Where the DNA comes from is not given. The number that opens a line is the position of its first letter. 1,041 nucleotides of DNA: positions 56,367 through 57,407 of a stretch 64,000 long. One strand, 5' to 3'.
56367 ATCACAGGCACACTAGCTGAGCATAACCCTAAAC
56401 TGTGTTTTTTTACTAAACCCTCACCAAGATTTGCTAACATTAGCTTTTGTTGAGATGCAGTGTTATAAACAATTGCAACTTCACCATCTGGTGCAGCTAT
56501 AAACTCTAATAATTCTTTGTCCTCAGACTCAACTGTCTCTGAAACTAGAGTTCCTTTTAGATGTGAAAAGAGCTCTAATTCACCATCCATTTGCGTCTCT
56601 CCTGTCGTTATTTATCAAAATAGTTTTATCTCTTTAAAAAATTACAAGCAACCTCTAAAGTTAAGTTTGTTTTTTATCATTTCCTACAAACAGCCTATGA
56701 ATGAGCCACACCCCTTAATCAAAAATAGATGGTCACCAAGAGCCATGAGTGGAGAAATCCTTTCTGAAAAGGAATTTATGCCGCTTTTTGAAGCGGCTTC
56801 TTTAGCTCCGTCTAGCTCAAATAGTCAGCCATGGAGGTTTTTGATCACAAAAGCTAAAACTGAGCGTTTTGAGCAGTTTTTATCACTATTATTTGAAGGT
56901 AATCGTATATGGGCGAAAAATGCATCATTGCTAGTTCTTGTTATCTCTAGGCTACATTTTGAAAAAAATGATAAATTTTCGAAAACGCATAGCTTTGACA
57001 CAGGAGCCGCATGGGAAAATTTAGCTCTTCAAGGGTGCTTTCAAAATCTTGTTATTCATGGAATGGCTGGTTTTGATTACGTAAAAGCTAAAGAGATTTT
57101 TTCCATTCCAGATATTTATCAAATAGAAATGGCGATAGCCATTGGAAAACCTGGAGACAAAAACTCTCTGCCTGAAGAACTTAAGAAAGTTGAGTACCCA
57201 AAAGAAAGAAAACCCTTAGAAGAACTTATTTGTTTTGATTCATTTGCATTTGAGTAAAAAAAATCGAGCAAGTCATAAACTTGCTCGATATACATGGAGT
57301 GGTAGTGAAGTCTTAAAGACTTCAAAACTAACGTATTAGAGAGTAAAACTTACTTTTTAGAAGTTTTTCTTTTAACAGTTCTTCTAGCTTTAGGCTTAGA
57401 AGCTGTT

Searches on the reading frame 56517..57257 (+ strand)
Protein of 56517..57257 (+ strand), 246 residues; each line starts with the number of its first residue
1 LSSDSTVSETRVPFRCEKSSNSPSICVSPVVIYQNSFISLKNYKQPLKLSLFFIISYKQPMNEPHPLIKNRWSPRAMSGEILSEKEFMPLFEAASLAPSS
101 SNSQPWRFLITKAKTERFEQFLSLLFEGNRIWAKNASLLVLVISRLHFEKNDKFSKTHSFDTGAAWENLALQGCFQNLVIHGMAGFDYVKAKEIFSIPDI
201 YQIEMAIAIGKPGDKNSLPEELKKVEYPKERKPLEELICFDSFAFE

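Call 65: search_protein_families(library=pfam, proteins=[window:56517-57257:+], max_evalue=0.0001)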
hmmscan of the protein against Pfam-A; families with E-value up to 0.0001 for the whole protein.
window:56517-57257:+ (246 aa): 2 families
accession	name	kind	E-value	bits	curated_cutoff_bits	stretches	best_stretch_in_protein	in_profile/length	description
PF00881.29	Nitroreductase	-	2e-15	57.8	23.5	1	68-211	1-167/167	Nitroreductase family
PF14512.11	TM1586_NiRdase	-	3.9e-08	33.6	27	1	84-114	157-187/215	Putative TM nitroreductase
